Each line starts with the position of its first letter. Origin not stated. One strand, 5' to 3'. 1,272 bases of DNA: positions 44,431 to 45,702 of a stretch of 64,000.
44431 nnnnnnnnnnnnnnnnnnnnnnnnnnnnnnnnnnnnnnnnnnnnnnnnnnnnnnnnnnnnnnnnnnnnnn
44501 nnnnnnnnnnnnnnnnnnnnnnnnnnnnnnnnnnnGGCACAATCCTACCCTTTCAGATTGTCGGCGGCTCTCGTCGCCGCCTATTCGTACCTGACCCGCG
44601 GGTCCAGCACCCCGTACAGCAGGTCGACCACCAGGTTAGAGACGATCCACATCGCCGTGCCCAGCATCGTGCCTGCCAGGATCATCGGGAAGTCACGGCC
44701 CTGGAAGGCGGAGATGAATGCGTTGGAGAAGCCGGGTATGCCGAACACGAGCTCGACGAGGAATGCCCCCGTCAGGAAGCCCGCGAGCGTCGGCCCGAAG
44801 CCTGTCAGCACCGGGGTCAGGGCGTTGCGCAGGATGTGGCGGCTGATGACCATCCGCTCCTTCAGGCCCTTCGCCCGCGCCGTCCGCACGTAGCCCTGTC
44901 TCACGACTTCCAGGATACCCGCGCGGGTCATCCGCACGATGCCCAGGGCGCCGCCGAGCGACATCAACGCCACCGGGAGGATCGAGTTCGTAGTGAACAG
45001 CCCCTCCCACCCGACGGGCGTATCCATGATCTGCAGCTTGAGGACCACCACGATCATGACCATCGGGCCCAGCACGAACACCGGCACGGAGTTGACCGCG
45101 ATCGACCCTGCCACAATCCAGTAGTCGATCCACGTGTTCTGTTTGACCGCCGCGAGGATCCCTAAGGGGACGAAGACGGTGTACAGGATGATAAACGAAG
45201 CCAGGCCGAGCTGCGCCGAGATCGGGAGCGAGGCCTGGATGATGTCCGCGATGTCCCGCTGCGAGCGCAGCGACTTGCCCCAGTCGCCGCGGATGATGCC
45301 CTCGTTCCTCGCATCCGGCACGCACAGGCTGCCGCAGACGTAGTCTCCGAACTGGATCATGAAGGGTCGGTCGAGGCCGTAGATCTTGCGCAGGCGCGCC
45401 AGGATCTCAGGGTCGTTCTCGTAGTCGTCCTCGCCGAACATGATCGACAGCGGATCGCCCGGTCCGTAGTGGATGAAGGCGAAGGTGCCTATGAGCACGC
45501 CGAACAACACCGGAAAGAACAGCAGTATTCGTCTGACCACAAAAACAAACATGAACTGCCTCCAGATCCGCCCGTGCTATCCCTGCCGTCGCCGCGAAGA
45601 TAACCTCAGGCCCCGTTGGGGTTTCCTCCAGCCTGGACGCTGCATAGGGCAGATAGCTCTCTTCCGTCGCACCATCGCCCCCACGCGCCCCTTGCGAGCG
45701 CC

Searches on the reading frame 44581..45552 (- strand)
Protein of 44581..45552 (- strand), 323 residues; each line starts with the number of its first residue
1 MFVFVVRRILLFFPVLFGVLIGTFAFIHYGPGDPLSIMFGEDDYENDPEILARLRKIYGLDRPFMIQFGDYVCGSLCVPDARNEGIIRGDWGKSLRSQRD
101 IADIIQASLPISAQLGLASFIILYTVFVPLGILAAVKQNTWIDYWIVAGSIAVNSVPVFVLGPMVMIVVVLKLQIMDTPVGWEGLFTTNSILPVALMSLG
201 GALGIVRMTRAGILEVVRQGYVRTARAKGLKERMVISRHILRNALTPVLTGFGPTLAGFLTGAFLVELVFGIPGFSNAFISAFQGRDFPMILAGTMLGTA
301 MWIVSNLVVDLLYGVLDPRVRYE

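Call 7: search_protein_families(library=pfam, proteins=[window:44581-45552:-])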
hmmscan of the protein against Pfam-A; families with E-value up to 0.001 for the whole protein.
window:44581-45552:- (323 aa): 2 families
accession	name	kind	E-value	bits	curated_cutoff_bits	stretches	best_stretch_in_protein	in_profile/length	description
PF00528.27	BPD_transp_1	-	1.2e-40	139.7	26.4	1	128-321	2-183/184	Binding-protein-dependent transport system inner membrane component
PF19300.4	BPD_transp_1_N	-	5.4e-09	36.7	23.8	1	1-115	1-113/114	Binding-prot-dependent transport system membrane comp, N-term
